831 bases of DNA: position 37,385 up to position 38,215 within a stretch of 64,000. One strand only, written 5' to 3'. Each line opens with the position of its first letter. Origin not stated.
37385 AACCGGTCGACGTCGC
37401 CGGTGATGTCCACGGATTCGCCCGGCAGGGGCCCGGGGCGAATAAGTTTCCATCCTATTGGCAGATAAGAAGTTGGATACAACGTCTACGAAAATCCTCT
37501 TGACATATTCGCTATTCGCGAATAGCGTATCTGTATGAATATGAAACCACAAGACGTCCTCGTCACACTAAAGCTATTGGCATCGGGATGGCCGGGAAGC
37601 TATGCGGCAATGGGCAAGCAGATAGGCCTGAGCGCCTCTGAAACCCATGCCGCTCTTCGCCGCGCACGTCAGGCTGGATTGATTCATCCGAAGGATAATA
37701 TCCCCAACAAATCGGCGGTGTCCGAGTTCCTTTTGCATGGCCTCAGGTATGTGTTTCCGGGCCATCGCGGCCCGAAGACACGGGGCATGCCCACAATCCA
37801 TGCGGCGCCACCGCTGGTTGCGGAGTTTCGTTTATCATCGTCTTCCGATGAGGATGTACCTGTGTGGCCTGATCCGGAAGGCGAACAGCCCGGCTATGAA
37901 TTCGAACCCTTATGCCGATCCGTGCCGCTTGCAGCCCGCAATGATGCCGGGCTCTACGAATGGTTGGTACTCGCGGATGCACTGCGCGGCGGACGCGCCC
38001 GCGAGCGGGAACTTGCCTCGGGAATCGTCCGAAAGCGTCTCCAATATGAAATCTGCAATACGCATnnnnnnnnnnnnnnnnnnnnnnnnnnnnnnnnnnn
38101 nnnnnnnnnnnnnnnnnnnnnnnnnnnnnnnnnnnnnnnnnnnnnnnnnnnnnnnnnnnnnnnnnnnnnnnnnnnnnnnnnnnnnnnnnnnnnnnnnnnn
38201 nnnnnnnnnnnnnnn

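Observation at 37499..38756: AbiEi/AbiEii-like (type IV TA / abortive infection) two-gene module with a palindromic operator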

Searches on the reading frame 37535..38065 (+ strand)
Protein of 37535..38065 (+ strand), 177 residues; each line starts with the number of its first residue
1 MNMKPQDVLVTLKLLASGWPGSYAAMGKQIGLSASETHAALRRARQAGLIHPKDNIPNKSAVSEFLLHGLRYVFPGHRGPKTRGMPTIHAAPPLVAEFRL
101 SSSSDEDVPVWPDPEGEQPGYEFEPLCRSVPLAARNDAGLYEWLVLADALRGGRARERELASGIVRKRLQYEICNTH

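Call 3: search_protein_families(library=pfam, proteins=[window:37535-38065:+], max_evalue=1)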
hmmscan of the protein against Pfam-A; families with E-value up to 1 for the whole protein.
window:37535-38065:+ (177 aa): 4 families
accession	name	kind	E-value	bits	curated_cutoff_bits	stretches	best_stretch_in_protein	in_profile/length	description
PF22451.2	NirdL-like_HTH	-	0.071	13.2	27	1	23-50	19-46/47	Siroheme decarboxylase NirDL-like HTH domain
PF13404.12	HTH_AsnC-type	-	0.13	12.5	27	1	22-43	19-40/42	AsnC-type helix-turn-helix domain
PF24409.1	wHTH-PRTase_assc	-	0.16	12.5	27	1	10-56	2-47/83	wHTH-PRTase associated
PF13412.12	HTH_24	-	0.25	11.4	21.9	1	22-50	19-47/48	Winged helix-turn-helix DNA-binding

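Call 4: search_protein_families(library=ncbifam, proteins=[window:37535-38065:+], max_evalue=1)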
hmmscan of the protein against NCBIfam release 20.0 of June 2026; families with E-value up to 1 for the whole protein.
window:37535-38065:+ (177 aa): 1 family
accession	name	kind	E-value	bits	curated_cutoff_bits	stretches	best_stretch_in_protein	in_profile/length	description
NF008384.0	PRK11179.1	equivalog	0.19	11.5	227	1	20-51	23-54/153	transcriptional regulator AsnC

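Call 5: search_protein_families(library=padloc, proteins=[window:37535-38065:+], max_evalue=1)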
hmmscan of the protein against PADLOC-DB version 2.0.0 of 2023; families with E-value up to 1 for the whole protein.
window:37535-38065:+ (177 aa): 1 family
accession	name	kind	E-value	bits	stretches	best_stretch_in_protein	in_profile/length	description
PDLC04515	PDC-M21A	-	2e-37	126.9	1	25-170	57-203/205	-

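Call 9: find_homologous_proteins(query=window:37535-38065:+)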
Query window:37535-38065:+ (177 aa): 639 proteins with E <= 0.001 among 1339 candidates; the best 120 are listed.
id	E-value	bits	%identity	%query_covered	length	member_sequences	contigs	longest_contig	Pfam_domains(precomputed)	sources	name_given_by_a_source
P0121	3.0e-115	400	100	100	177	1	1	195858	-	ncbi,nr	ncbi:MAG: hypothetical protein PHN82_04765 [bacterium]|nr:hypothetical protein [bacterium]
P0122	1.5e-96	339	88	96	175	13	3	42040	-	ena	-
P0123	2.7e-94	332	86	97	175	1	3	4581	-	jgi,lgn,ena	-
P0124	2.7e-93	329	85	99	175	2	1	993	-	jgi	jgi:hypothetical protein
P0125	1.0e-92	327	87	95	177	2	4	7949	-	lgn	-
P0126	2.0e-91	323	81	98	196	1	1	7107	-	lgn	-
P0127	8.5e-89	314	78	100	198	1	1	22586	-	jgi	jgi:hypothetical protein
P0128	1.4e-75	271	75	92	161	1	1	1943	-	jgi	jgi:hypothetical protein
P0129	2.8e-75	270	74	94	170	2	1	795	-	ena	-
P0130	3.4e-75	270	72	96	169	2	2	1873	-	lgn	-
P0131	1.5e-73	265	70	96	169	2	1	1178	-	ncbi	-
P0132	2.1e-73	264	70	95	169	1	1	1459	-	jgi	jgi:hypothetical protein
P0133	2.4e-73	264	69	97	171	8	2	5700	-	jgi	jgi:hypothetical protein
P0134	4.0e-73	263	69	96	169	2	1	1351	-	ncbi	-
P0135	4.5e-73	263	69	95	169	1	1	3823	-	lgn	-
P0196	1.6e-58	216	71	82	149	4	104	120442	-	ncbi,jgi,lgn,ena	jgi:hypothetical protein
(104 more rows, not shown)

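Call 13: search_solved_structures(query=A1, max_evalue=10, show_alignments=2)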
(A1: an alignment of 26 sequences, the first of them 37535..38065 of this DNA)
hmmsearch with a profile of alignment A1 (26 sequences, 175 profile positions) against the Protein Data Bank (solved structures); distinct sequences matched with E-value up to 10: 13.
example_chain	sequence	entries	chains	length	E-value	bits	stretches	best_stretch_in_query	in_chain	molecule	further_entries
3cuo_A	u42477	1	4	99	0.0025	20.7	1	11-56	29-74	Uncharacterized HTH-type transcriptional regulator ygaV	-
2ivm_A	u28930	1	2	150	0.024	17.5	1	11-66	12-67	TRANSCRIPTIONAL REGULATORY PROTEIN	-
2cg4_A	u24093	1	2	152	0.044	16.6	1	13-54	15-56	REGULATORY PROTEIN ASNC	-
2w29_A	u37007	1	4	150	0.051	16.4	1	11-66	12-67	PROBABLE TRANSCRIPTIONAL REGULATORY PROTEIN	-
2vbw_A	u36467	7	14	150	0.052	16.4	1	11-66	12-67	TRANSCRIPTIONAL REGULATORY PROTEIN | PROBABLE TRANSCRIPTIONAL REGULATORY PROTEIN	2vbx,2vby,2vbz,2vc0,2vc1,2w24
2w25_A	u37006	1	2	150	0.052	16.4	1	11-66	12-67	PROBABLE TRANSCRIPTIONAL REGULATORY PROTEIN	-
2qz8_A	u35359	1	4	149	0.082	15.8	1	11-66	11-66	Probable transcriptional regulatory protein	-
5zr4_A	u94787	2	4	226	0.25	14.2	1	6-57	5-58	Metal-dependent transcriptional regulator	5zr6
9bh5_CM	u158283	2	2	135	0.5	13.2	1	70-106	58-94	Large ribosomal subunit protein eL14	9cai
2rdp_A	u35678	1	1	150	0.99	12.3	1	9-62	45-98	putative transcriptional regulator MarR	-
2lpm_A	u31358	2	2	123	1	12.2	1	15-97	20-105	Two-component response regulator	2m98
7fby_A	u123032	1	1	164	1.2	12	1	11-55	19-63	Transcriptional regulatory protein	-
1i1g_A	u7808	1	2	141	1.4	11.8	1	10-58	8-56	TRANSCRIPTIONAL REGULATOR LRPA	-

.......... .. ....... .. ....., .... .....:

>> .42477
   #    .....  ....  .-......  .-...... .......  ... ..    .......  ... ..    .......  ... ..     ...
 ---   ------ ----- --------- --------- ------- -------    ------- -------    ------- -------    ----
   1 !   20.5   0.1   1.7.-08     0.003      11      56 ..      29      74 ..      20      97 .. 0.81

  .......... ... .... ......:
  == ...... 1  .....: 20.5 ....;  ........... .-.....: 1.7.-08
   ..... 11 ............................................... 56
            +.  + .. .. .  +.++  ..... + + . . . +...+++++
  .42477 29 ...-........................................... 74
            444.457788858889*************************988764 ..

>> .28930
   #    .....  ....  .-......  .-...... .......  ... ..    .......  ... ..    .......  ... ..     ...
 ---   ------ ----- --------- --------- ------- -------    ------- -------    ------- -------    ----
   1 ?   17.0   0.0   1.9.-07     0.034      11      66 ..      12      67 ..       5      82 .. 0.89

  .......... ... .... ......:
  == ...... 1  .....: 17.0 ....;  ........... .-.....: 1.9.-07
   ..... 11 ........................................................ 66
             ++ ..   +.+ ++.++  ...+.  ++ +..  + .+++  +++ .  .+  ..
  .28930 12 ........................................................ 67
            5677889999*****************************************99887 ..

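Call 24: predict_structure(alignment_id=A1)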
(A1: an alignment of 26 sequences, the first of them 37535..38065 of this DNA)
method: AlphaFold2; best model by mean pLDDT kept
length: 177 residues; sequences in the alignment: 26
mean_pLDDT: 92.3   pTM: 0.89
mean pLDDT of the five models: 92.3, 90.3, 89.2, 86.0, 80.6
residues with pLDDT >= 90: 156; 70-90: 7; 50-70: 9; < 50: 5
segments of 3 or more residues with pLDDT < 50: 175-177
pLDDT, mean of each block of 10 residues (from residue 1): 93 97 98 98 97 96 97 94 94 86 68 93 95 97 98 94 97 60
secondary structure, 60 per line:
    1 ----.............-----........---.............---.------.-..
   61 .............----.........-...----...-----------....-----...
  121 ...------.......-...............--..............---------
elements in order: H5-17 H23-30 H34-46 H59-73 E78-86 E109-112 E118-123 H130-136 H138-152 H155-168

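Call 29: fold_search(model_id=the predicted structure, library=pdb)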
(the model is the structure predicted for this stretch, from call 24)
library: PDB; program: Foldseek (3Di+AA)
matches with E <= 10: 623; with E <= 0.001: 0
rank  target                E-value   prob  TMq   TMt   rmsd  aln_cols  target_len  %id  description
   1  2cg4_A                2.8e-01  0.44  0.24  0.28  15.3        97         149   16  Structure of E.coli AsnC (released 2006-04-04)
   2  2cyy                  5.2e-01  0.28  0.24  0.28  15.0       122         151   16  Crystal structure of PH1519 from Pyrococcus horikosii OT3 (released 2006-09-19)
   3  8sbf_B                5.5e-01  0.80  0.29  0.19   3.6        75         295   16  Full-length structure of the LysR-type transcriptional regulator, ACIAD0746, from Acinetobacter baylyi (released 2024-04-17)
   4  4wcg_A                6.5e-01  0.75  0.23  0.57   3.4        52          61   21  The binding mode of Cyprinid Herpesvirus3 ORF112-Zalpha to Z-DNA (released 2015-11-18)
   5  8wpa_A                6.9e-01  0.77  0.19  0.37   2.8        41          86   17  Crystal Structure of the Acinetobacter baumannii LysR family regulator AceR DNA-binding domain (H32) (released 2025-04-16)
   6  8pvt_A                6.9e-01  0.57  0.26  0.33   4.3        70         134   20  Manganese-dependent transcriptional repressor DR2539 complexed with cadmium (SAD 7 keV) (released 2024-05-08)
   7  2e1c_MODEL_1_A        6.9e-01  0.23  0.24  0.28  15.0       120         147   15  Structure of Putative HTH-type transcriptional regulator PH1519/DNA Complex (released 2007-12-04)
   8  2dbb_B                6.9e-01  0.15  0.24  0.28  17.1       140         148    9  Crystal structure of PH0061 (released 2006-06-15)
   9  5x80_B                8.6e-01  0.16  0.23  0.29  16.4       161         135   12  CRYSTAL STRUCTURE OF MYCOBACTERIUM TUBERCULOSIS MARR FAMILY PROTEIN RV2887 COMPLEX WITH SALICYLIC ACID (released 2017-08-09)
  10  9w4w                  8.6e-01  0.16  0.26  0.31  14.4       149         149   14  Structure of transcription factor in complex with L-Ile (released 2026-03-25)
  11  6xtu_A                9.1e-01  0.25  0.29  0.19   9.6       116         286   13  FULL-LENGTH LTTR LYSG FROM CORYNEBACTERIUM GLUTAMICUM (released 2020-10-07)
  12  5cvi_B                9.7e-01  0.35  0.26  0.22   5.8        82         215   16  Structure of the manganese regulator SloR (released 2015-08-12)
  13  8q90_A                9.7e-01  0.28  0.25  0.30  15.0        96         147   16  Halophilic Lrp transcription factor (released 2024-01-31)
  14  8sbf_A                1.0e+00  0.57  0.30  0.19   3.9        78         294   15  Full-length structure of the LysR-type transcriptional regulator, ACIAD0746, from Acinetobacter baylyi (released 2024-04-17)
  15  2x4h_C                1.0e+00  0.44  0.28  0.36   4.0        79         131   16  Crystal Structure of the hypothetical protein SSo2273 from Sulfolobus solfataricus (released 2010-07-21)
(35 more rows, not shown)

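Call 32: search_protein_families(library=pfam, alignment_id=A1, max_evalue=1)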
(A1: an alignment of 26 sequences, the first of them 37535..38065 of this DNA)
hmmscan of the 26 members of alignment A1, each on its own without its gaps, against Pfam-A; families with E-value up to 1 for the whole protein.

A. member 1, window:37535-38065:+ (177 aa): 4 families
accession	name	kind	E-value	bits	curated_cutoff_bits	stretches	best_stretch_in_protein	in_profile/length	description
PF22451.2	NirdL-like_HTH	-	0.071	13.2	27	1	23-50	19-46/47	Siroheme decarboxylase NirDL-like HTH domain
PF13404.12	HTH_AsnC-type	-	0.13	12.5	27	1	22-43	19-40/42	AsnC-type helix-turn-helix domain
PF24409.1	wHTH-PRTase_assc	-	0.16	12.5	27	1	10-56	2-47/83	wHTH-PRTase associated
PF13412.12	HTH_24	-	0.25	11.4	21.9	1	22-50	19-47/48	Winged helix-turn-helix DNA-binding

B. families by the number of members that match (of 26 scanned): 22 families
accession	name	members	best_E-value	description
PF13412.12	HTH_24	14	0.00033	Winged helix-turn-helix DNA-binding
PF13404.12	HTH_AsnC-type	12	0.0055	AsnC-type helix-turn-helix domain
PF24409.1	wHTH-PRTase_assc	11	0.0054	wHTH-PRTase associated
PF22451.2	NirdL-like_HTH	10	0.0028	Siroheme decarboxylase NirDL-like HTH domain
PF12802.13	MarR_2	9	0.00011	MarR family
PF09339.16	HTH_IclR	4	0.00022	IclR helix-turn-helix domain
PF01726.22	LexA_DNA_bind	4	0.055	LexA DNA binding domain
PF13730.12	HTH_36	3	0.024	Helix-turn-helix domain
PF07848.18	PaaX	3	0.027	PaaX-like protein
PF04967.18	HTH_10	3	0.031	HTH DNA binding domain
PF06969.22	HemN_C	3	0.033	HemN C-terminal domain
PF13613.12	HTH_Tnp_4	2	0.095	Helix-turn-helix of DDE superfamily endonuclease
PF13693.12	HTH_35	2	0.13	Winged helix-turn-helix DNA-binding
PF08281.18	Sigma70_r4_2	1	0.015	Sigma-70, region 4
PF25212.1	HVO_A0114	1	0.02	HVO_A0114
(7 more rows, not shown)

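Call 48: search_protein_representatives(alignment_id=A1)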
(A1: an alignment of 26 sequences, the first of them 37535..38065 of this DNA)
Query: 26 sequences, 175 profile positions. Proteins with E-value up to 0.001 (for the whole library): 3019; up to 1e-10: 2008; up to 1e-30: 602. The best 150 are listed.
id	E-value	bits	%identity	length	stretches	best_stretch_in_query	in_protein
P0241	4.9e-79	280.3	-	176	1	1-174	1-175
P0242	2.7e-57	209.5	-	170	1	2-169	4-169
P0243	3.2e-57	209.3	-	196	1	2-170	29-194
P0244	1.8e-56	206.9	-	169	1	1-169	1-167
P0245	2.9e-53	196.4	-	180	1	2-170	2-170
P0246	5.0e-52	192.4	-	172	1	1-172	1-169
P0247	3.6e-50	186.3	-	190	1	2-170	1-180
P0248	3.4e-49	183.1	-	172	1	2-163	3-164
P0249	4.2e-49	182.9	-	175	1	2-171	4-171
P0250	4.3e-49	182.8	-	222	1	2-167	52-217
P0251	4.4e-49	182.8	-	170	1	1-172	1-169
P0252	5.1e-49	182.6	-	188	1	3-172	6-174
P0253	5.9e-49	182.4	-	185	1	3-170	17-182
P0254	5.9e-49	182.4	-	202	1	2-170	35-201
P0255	1.0e-48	181.6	-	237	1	1-168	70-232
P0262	1.0e-47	178.3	-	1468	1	1-165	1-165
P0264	1.9e-47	177.4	-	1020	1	1-169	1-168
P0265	2.1e-47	177.3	-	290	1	1-172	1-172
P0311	5.1e-44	166.3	-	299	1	2-169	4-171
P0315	6.6e-44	165.9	-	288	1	3-170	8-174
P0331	5.0e-43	163.1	-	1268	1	1-168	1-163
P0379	3.5e-41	157.1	-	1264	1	1-167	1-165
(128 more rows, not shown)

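Call 49: search_protein_families(library=pfam, proteins=[P0262, P0264, P0331, P0379, P0265, P0311, P0315], max_evalue=0.001)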
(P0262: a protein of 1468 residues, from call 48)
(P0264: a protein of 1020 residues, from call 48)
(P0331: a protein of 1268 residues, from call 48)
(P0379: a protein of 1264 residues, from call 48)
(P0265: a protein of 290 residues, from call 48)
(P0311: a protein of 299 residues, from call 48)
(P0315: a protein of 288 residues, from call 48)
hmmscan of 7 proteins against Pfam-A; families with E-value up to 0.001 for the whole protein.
P0262 (1468 aa): 0 families

P0264 (1020 aa): 0 families

P0331 (1268 aa): 1 family
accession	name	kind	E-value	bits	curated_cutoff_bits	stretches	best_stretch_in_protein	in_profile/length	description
PF13412.12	HTH_24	-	0.00067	19.6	21.9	0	18-49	16-47/48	Winged helix-turn-helix DNA-binding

P0379 (1264 aa): 0 families

P0265 (290 aa): 2 families
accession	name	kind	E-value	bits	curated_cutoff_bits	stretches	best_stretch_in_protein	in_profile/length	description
PF01909.29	NTP_transf_2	-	7.7e-12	45.9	21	1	200-283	6-91/93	Nucleotidyltransferase domain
PF18765.7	Polbeta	-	1.6e-10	41.4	26.9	1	201-288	5-90/93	Polymerase beta, Nucleotidyltransferase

P0311 (299 aa): 4 families
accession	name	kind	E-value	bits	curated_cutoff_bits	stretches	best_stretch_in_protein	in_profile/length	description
PF01909.29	NTP_transf_2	-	2.1e-11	44.5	21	1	212-292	7-89/93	Nucleotidyltransferase domain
PF18765.7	Polbeta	-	1.1e-07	32.3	26.9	1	210-297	3-88/93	Polymerase beta, Nucleotidyltransferase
PF13404.12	HTH_AsnC-type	-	4.3e-05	23.7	27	1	24-46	18-40/42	AsnC-type helix-turn-helix domain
PF13412.12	HTH_24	-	0.00027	20.9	21.9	1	14-53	9-47/48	Winged helix-turn-helix DNA-binding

P0315 (288 aa): 0 families

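Call 57: search_dna_similar(query=window:37535-38065:+, collection=plasmids, mode=protein, max_rows=15, max_evalue=0.001)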
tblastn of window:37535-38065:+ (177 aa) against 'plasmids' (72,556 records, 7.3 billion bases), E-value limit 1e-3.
Records with a match: 120; places in all: 124; records where one place covers at least 80% of the query: 110.
Best place of each record, by identity: <60% 120.
By first word of the organism name: Rhizobium 22; Bradyrhizobium 18; Agrobacterium 13; Pseudomonas 13; Acinetobacter 10; Sinorhizobium 5; Deinococcus 3; Oscillatoria 3; Hymenobacter 3; Duffyella 3; and 22 more.
By predicted mobility (MOB-suite, as given by PLSDB): conjugative 49; non-mobilizable 44; mobilizable 27.
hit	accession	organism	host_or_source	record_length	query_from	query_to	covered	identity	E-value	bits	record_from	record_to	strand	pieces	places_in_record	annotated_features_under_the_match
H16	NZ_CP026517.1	Deinococcus sp. NW-56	whole organism,water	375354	3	175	98%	51.4%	1e-40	152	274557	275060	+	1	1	hypothetical protein | nucleotidyl transferase AbiEii/AbiGii toxin family protein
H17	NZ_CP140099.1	Deinococcus sp. AB2017081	pure culture,soil near an iron factory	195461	3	175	98%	49.1%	6e-37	141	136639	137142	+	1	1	hypothetical protein (x2)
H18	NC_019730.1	Oscillatoria nigro-viridis PCC 7112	-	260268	3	169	94%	48.2%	2e-36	140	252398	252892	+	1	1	hypothetical protein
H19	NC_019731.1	Oscillatoria nigro-viridis PCC 7112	-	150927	3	169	94%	47.1%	2e-37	142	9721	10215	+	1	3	hypothetical protein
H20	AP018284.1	Chondrocystis sp. NIES-4102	-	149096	3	169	94%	44.9%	9e-35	135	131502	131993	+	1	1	hypothetical protein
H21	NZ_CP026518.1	Deinococcus sp. NW-56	whole organism,water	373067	3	174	97%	43.2%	1e-28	117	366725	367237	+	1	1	hypothetical protein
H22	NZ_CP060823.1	Cylindrospermopsis curvispora GIHE-G1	Water for algae observation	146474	3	177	99%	42.1%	1e-33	132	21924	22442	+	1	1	hypothetical protein | nucleotidyl transferase AbiEii/AbiGii toxin family protein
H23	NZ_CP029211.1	Aquabacterium olei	cell culture,soil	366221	1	161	91%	45.8%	3e-30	122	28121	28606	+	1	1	hypothetical protein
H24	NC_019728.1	Calothrix sp. PCC 6303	-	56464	3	169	94%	43.5%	2e-33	131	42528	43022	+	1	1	hypothetical protein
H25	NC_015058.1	Granulicella tundricola MP5ACTX9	-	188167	3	169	94%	42.4%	1e-29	120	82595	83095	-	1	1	hypothetical protein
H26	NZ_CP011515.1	Mitsuaria sp. 7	Bacterium from forest soil.,forest soil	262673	1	169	95%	41.7%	9e-23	100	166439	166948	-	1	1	hypothetical protein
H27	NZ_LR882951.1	Planktothrix agardhii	-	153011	4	169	94%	42.2%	3e-30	122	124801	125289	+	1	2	hypothetical protein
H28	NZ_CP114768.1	Hymenobacter canadensis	whole organism,lake water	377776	3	177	99%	39.2%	8e-26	109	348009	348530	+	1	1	hypothetical protein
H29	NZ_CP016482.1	Picosynechococcus sp. PCC 7117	cell culture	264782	3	169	94%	39.1%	4e-29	119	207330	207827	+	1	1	hypothetical protein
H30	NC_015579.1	Novosphingobium sp. PP1Y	-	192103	3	169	94%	38.8%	2e-25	108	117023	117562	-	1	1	hypothetical protein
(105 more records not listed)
